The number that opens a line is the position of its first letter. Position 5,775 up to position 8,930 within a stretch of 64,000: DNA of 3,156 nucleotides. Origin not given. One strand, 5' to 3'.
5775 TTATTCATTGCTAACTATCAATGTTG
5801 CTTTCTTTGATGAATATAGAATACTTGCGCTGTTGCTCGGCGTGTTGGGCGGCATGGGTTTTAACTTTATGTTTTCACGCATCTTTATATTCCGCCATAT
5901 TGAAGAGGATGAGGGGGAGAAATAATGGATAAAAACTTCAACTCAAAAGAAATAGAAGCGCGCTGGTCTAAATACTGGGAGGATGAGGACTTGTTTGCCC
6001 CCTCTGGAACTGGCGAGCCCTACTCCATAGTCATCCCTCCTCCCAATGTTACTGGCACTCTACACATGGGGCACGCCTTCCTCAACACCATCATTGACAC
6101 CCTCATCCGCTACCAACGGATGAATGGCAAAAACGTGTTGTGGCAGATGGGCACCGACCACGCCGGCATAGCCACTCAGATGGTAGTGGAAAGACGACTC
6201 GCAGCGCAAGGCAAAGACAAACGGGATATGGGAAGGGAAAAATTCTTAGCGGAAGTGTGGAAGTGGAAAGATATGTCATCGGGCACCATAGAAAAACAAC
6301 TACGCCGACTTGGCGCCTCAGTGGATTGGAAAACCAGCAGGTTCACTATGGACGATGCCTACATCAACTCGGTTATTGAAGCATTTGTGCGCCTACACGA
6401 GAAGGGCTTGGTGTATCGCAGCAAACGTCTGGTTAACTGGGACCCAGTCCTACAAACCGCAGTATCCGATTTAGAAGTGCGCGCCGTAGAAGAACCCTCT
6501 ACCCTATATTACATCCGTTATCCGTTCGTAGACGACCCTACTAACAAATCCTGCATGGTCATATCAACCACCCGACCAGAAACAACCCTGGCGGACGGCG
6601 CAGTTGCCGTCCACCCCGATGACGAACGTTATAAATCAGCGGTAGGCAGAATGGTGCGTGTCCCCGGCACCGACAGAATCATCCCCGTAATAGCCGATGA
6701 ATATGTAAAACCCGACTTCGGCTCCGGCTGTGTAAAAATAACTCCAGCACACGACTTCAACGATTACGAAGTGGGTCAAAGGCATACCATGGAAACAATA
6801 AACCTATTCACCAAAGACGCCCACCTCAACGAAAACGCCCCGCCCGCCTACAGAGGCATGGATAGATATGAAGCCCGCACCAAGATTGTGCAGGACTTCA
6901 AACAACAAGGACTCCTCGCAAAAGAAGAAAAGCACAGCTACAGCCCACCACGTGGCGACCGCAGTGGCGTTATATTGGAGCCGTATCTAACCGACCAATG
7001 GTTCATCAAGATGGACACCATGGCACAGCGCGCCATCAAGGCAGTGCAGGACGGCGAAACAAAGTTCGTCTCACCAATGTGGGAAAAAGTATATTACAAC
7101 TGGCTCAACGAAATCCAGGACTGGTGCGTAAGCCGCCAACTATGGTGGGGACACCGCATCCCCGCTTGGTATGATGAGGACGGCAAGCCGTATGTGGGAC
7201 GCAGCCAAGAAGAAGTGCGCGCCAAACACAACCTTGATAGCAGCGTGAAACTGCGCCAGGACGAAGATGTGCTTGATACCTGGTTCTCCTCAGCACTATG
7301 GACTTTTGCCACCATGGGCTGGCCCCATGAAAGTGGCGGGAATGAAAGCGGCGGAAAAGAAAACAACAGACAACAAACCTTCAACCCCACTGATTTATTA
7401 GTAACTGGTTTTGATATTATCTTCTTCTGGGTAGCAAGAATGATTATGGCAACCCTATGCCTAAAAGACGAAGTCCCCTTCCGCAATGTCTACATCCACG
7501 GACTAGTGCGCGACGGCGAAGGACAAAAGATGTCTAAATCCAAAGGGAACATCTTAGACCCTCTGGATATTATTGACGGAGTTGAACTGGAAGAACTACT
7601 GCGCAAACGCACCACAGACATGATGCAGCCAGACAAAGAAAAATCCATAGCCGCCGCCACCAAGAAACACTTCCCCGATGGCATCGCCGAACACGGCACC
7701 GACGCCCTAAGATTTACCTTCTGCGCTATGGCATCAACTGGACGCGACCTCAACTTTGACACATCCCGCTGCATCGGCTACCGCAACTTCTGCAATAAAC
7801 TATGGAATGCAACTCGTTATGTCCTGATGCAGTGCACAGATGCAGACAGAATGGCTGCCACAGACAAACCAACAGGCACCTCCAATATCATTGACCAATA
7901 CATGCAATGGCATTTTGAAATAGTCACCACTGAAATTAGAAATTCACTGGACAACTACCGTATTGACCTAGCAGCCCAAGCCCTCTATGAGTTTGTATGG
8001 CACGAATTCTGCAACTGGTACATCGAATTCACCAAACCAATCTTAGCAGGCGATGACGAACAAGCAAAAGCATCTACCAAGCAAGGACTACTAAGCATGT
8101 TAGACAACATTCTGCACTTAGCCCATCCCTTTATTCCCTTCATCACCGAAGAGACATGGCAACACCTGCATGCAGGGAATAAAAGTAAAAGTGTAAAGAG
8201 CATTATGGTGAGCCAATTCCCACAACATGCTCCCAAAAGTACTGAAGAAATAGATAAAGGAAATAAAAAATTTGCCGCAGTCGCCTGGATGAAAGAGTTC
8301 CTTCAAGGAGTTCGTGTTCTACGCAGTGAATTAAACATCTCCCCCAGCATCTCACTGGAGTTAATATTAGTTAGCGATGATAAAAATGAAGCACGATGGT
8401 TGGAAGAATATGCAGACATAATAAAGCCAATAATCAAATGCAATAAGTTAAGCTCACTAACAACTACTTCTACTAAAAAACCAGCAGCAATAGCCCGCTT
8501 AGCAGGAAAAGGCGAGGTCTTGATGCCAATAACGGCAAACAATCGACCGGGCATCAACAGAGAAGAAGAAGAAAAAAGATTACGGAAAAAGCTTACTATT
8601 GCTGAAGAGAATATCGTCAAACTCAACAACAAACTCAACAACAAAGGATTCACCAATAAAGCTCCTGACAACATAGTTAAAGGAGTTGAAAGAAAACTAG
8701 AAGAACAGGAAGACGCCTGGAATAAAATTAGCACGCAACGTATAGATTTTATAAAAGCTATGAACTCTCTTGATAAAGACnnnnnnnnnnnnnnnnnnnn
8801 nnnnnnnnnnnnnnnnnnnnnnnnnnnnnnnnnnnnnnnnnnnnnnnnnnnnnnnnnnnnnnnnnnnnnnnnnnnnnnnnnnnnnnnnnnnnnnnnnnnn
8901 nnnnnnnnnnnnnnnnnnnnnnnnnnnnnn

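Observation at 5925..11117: valS reading frame does not terminate: ValRS fused in frame to a novel 14-aa repeat array and about 17 TPRs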

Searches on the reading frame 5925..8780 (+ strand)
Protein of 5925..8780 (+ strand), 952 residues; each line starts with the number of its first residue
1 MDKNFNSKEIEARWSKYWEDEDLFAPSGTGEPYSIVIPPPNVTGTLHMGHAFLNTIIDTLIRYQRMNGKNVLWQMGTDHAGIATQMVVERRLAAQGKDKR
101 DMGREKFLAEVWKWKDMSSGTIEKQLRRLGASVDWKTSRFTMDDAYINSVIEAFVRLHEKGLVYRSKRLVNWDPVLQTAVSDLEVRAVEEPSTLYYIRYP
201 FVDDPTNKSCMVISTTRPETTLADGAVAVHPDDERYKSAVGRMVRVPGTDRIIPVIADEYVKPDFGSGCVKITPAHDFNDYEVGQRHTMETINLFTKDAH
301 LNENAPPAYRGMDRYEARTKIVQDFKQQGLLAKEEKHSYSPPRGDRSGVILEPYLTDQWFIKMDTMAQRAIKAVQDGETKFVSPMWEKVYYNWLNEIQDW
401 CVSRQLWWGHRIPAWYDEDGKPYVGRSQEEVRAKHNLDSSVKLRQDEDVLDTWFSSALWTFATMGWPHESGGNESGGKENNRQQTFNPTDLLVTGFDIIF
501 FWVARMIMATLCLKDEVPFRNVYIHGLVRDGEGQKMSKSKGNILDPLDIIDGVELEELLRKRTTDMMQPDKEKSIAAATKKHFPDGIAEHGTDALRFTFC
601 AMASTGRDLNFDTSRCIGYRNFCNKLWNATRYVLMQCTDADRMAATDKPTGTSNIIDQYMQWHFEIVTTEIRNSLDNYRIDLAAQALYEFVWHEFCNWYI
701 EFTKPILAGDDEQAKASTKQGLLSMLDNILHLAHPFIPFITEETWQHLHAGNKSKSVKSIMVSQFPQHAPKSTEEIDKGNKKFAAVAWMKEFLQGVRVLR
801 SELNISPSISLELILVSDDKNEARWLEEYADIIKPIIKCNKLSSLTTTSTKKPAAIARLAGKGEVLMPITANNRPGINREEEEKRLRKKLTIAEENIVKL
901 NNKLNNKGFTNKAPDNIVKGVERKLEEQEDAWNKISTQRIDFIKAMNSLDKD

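Call 10: find_related_loci(query=window:5925-8780:+, collection=genome_contigs, flank=10000)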
Query window:5925-8780:+ (952 aa) in genome_contigs; peptide patterns used: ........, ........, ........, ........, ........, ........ (x = any residue, [..] = any of these).
600 stretches matched a pattern (row limit reached: there are more); 599 encode a relative of the query (tblastn E <= 1e-3); the best 80 are kept; 80 distinct loci.
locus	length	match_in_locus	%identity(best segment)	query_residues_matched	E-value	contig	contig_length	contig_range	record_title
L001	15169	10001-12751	52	1-938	0e+0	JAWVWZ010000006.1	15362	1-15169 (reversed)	MAG: Hydrogenovibrio sp. isolate HN12.bin.8 k141_94871_length_15362_cov_75.4897, whole genome shotgun sequence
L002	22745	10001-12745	52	1-939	0e+0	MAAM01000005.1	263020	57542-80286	Cycloclasticus sp. 46_120_T64 BD02T64_scaffold_35, whole genome shotgun sequence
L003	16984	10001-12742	52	1-938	0e+0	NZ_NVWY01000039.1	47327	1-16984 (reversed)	MAG: Alcanivorax sp. isolate NORP25 Contig_source1382A_23516, whole genome shotgun sequence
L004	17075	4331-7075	52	1-938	0e+0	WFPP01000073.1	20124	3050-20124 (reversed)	MAG: Thiomicrorhabdus sp. isolate S012_68 k151_263360, whole genome shotgun sequence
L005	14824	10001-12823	50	1-939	0e+0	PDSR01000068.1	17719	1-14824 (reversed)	MAG: Gammaproteobacteria bacterium isolate DOLJORAL78_48_5 DolJOral78_scaffold_2788, whole genome shotgun sequence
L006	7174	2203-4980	51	1-939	0e+0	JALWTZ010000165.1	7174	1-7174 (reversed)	MAG: Lysobacterales bacterium isolate M2_metabat2_scaf2bin.237 M2_NODE_17233_length_7174_cov_9.511991, whole genome shot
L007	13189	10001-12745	51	1-938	0e+0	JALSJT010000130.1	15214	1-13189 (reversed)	MAG: Thiomicrorhabdus sp. isolate 354-166_metabat2_scaf2bin.108 354-166_scaffold_3852_c1, whole genome shotgun sequence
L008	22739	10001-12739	51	1-938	0e+0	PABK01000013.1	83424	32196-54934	MAG: Halioglobus sp. isolate NAT121 MHASMcontig_744371, whole genome shotgun sequence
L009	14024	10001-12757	50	1-938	0e+0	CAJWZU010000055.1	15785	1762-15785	MAG TPA_asm: uncultured Cellvibrionales bacterium isolate ERR599008_bin.54_MetaBAT_v2.12.1_MAG genome assembly, contig:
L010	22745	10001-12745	51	1-938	0e+0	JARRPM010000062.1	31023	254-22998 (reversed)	MAG: Halioglobus sp. isolate Spart_176_MAG scaffold_979, whole genome shotgun sequence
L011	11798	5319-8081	51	1-938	0e+0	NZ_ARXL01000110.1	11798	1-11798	Alloalcanivorax marinus strain R8-12 contig110, whole genome shotgun sequence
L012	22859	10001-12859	50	1-939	0e+0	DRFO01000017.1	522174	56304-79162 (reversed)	MAG TPA_asm: Halopseudomonas xinjiangensis isolate HyVt-324 HyVt-324_k145_176561, whole genome shotgun sequence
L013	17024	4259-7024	51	1-946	0e+0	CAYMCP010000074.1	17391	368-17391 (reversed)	MAG TPA_asm: uncultured Thiotrichaceae bacterium isolate SRP141376_co5_7 genome assembly, contig: NODE_7976_length_17391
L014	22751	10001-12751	51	1-938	0e+0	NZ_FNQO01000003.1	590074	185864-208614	Microbulbifer marinus strain CGMCC 1.10657, whole genome shotgun sequence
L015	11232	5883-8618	52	1-940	0e+0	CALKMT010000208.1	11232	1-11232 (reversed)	MAG: uncultured Litoricola sp. isolate S4_Bin_Bin_189_1 genome assembly, contig: c_000000779483, whole genome shotgun se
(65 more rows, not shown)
